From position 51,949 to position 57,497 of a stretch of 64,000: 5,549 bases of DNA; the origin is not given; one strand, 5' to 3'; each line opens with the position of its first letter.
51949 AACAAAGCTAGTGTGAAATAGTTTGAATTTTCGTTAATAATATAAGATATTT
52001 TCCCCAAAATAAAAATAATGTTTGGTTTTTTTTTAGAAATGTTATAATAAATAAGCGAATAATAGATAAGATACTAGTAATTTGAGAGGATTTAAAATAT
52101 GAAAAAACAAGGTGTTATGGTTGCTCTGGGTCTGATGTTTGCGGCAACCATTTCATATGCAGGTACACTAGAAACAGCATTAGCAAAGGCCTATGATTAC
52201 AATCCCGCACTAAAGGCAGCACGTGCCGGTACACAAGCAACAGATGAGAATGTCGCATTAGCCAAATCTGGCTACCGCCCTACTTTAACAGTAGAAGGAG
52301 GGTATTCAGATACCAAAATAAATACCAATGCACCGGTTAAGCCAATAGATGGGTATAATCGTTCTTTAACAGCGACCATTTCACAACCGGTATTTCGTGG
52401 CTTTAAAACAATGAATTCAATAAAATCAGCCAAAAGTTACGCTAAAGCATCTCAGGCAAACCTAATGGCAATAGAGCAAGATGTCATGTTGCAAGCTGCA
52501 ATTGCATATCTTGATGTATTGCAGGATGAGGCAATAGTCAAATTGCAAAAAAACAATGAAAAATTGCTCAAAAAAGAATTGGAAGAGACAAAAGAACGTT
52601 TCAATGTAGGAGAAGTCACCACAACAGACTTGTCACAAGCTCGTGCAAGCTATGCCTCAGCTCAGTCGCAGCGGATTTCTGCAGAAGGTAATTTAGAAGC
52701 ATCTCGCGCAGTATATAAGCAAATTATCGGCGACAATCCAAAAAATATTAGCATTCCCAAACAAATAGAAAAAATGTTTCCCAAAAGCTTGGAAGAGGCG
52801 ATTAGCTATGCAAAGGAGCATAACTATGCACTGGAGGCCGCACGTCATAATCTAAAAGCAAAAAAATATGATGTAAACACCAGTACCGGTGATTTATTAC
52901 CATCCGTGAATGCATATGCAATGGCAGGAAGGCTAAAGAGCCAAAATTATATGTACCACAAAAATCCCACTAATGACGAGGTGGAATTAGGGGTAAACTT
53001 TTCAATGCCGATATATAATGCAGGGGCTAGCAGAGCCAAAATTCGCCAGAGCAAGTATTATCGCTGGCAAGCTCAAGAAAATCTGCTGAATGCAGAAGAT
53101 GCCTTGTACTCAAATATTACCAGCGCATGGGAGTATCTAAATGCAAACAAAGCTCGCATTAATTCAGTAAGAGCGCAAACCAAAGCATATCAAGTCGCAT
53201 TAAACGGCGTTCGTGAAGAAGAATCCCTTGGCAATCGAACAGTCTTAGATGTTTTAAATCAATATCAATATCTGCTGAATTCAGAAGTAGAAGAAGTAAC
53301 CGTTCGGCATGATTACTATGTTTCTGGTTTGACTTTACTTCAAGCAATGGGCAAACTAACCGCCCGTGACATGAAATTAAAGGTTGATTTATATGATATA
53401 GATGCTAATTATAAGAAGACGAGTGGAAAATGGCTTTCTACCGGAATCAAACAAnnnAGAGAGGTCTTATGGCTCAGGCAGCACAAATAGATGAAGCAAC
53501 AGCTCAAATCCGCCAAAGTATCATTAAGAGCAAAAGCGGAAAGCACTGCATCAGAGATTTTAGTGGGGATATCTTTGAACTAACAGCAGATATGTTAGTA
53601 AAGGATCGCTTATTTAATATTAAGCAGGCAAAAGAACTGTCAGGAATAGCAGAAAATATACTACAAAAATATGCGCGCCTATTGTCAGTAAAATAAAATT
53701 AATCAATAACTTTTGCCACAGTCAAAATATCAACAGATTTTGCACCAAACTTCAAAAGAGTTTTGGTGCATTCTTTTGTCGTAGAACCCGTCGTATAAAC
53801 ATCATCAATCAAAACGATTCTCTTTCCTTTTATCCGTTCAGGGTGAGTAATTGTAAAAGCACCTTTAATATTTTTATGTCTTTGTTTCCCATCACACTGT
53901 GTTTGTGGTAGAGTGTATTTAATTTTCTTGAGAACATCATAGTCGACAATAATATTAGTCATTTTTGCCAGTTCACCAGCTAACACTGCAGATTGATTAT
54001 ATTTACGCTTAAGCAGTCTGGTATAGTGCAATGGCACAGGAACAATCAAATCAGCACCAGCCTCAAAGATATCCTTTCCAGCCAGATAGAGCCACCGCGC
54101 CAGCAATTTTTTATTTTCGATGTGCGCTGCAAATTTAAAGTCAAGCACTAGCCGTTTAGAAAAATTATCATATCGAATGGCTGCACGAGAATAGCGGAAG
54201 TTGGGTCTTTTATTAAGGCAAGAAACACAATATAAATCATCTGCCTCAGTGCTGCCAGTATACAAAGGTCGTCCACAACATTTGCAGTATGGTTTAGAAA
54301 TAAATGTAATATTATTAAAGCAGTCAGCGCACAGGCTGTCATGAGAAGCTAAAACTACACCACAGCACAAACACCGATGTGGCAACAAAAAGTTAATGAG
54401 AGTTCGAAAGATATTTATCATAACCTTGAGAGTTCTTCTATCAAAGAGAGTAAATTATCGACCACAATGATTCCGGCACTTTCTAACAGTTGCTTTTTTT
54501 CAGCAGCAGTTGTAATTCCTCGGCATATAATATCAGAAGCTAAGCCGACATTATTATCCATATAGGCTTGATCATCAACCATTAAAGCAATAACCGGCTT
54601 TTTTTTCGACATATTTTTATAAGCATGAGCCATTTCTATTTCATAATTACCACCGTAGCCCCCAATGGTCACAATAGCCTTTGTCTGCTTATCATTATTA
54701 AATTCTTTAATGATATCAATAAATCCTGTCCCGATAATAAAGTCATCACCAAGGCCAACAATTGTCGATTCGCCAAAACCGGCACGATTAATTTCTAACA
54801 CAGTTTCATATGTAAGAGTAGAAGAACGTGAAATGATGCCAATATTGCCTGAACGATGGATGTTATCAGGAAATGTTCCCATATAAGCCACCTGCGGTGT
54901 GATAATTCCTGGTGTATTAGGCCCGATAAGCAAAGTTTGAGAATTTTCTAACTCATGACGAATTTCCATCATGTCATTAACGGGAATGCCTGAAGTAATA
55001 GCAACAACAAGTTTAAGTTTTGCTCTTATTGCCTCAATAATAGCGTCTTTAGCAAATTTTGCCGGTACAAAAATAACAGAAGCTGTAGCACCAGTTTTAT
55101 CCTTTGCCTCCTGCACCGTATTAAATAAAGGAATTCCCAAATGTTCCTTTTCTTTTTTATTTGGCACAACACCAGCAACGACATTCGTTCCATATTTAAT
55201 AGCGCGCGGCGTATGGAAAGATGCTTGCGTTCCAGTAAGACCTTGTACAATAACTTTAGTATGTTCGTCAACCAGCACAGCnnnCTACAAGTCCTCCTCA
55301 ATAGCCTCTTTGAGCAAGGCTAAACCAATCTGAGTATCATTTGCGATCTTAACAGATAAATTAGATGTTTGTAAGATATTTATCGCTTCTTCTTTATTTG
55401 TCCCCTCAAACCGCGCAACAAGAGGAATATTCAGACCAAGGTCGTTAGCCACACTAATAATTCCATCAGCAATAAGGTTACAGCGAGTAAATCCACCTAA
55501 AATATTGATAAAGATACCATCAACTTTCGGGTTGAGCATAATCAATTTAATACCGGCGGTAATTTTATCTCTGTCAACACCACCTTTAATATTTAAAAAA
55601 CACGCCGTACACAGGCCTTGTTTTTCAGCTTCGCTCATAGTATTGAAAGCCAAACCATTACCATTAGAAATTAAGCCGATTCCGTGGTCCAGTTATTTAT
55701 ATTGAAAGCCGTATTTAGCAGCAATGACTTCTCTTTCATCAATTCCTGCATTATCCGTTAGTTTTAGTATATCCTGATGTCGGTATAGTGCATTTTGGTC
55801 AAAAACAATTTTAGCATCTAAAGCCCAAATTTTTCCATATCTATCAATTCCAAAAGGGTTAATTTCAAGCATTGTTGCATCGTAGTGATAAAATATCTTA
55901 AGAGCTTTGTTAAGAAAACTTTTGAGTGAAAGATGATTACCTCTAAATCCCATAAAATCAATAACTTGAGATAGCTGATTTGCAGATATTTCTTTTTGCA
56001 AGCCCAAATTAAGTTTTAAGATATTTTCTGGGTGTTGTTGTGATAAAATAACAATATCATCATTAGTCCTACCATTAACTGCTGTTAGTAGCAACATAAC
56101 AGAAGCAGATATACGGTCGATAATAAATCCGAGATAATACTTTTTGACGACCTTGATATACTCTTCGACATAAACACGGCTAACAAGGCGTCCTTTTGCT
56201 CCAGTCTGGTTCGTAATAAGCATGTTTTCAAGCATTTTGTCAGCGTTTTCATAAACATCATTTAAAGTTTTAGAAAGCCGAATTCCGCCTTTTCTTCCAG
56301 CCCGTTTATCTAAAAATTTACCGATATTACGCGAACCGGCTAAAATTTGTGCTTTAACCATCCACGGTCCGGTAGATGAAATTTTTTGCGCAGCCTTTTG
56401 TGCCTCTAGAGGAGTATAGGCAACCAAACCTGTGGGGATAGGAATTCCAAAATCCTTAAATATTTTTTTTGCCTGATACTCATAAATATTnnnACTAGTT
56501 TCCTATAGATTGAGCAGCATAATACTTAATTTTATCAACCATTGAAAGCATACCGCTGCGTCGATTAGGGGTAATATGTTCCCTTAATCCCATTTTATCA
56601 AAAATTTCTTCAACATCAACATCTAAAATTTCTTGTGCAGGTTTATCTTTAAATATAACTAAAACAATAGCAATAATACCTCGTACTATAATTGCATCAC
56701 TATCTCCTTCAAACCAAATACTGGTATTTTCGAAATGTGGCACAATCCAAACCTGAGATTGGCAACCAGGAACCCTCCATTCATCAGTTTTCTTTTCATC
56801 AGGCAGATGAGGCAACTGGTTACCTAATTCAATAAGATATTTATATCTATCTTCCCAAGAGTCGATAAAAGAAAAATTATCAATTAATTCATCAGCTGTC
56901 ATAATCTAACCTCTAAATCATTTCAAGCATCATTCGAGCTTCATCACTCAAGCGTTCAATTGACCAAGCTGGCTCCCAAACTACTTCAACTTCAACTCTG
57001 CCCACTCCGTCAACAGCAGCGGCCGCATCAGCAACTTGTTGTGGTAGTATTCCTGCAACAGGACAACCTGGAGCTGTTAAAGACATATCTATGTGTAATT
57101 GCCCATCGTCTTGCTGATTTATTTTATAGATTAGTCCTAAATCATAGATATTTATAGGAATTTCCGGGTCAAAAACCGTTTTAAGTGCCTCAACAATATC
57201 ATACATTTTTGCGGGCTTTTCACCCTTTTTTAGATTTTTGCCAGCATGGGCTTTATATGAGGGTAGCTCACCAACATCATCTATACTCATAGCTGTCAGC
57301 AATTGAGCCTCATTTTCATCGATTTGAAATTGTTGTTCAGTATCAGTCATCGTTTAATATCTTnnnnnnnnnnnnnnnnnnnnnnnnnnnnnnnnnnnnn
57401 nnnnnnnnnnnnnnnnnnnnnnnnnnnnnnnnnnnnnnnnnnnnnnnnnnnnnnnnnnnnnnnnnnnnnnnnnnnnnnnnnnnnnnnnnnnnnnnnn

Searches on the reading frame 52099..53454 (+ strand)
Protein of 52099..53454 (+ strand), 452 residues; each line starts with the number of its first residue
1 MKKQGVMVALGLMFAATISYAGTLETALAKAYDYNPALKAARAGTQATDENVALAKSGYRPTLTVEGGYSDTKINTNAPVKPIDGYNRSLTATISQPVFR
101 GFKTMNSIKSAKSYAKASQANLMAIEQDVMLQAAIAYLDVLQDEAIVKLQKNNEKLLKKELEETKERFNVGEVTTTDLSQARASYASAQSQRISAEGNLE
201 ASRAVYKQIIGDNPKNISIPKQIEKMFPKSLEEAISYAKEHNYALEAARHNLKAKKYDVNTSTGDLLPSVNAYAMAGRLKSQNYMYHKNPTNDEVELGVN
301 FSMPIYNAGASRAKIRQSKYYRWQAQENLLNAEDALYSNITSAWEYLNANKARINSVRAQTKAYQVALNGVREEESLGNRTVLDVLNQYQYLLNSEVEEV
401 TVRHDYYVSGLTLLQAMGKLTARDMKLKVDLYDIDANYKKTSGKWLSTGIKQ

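Call 49: search_protein_families(library=pfam, proteins=[window:52099-53454:+], max_evalue=0.00001)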
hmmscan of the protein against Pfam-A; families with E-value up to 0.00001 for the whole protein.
window:52099-53454:+ (452 aa): 1 family
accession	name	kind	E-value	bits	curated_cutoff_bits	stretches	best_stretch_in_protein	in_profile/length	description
PF02321.23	OEP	-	9.1e-61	205.4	22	2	24-211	1-187/187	Outer membrane efflux protein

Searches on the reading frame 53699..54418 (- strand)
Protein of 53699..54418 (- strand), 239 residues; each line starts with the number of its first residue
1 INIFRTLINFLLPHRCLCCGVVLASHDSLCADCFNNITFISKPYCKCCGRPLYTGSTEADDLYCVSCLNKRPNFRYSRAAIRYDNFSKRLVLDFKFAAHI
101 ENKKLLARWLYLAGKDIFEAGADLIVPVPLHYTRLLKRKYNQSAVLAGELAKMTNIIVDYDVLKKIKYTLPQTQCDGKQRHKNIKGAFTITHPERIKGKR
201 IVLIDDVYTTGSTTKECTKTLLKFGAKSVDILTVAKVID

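Call 49: search_protein_families(library=pfam, proteins=[window:53699-54418:-], max_evalue=0.00001)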
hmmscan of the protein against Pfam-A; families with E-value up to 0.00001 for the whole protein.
window:53699-54418:- (239 aa): 2 families
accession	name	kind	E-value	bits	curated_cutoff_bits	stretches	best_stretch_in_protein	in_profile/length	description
PF18912.6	DZR_2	-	5.4e-14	52.2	27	1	7-68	1-56/56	Double zinc ribbon domain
PF00156.33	Pribosyltran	-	4.8e-08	32.9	26.3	1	143-235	40-124/158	Phosphoribosyl transferase domain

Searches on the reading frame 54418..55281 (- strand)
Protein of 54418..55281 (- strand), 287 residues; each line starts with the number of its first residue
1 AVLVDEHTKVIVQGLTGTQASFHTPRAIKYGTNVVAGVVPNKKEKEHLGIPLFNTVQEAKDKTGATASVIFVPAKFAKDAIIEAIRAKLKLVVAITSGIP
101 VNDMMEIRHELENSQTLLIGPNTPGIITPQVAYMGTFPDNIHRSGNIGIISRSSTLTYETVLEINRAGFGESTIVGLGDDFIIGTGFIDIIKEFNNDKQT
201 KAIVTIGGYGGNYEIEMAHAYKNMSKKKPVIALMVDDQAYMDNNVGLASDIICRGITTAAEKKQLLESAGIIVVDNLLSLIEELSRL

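Call 49: search_protein_families(library=pfam, proteins=[window:54418-55281:-], max_evalue=0.00001)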
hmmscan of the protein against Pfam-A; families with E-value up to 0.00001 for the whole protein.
window:54418-55281:- (287 aa): 3 families
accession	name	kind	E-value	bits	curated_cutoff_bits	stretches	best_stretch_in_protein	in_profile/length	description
PF02629.25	CoA_binding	-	7.5e-26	91.2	22.3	1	5-98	1-97/97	CoA binding domain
PF00549.24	Ligase_CoA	-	6.5e-13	49.4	24.5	1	150-270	1-126/128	CoA-ligase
PF13607.11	Succ_CoA_lig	-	1.4e-09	38.3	27.4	1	145-282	2-133/138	Succinyl-CoA ligase like flavodoxin domain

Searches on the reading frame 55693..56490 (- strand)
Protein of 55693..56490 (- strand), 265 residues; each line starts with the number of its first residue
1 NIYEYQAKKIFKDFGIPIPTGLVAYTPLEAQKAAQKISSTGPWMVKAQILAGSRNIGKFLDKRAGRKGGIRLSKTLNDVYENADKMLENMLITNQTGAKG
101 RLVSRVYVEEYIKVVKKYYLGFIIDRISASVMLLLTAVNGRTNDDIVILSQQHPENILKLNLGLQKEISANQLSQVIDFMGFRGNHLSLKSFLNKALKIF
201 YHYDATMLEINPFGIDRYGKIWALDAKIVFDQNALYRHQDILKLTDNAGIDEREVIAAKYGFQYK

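Call 49: search_protein_families(library=pfam, proteins=[window:55693-56490:-], max_evalue=0.00001)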
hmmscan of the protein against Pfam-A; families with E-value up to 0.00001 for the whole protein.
window:55693-56490:- (265 aa): 2 families
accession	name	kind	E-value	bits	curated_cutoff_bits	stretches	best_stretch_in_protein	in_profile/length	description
PF08442.15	ATP-grasp_2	-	2.5e-45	155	29.5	1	1-214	1-201/202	ATP-grasp domain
PF24948.1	Citrate_synth_N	-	3.8e-08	33.4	83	1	2-238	5-228/232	ATP-citrate synthase ATP-grasp domain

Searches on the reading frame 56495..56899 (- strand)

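Call 49: search_protein_families(library=pfam, proteins=[window:56495-56899:-], max_evalue=0.00001)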
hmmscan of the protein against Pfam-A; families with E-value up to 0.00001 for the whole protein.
window:56495-56899:- (134 aa): 1 family
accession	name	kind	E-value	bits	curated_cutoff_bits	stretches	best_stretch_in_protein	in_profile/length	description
PF02657.20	SufE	-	3.4e-45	153.2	27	1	7-125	2-119/121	Fe-S metabolism associated domain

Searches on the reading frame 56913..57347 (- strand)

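Call 49: search_protein_families(library=pfam, proteins=[window:56913-57347:-], max_evalue=0.00001)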
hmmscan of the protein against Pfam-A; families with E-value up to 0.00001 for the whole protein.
window:56913-57347:- (144 aa): 1 family
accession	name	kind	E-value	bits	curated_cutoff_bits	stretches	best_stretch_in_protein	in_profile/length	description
PF01883.24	FeS_assembly_P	-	2e-19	70.1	23.5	1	50-120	3-71/73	Iron-sulfur cluster assembly protein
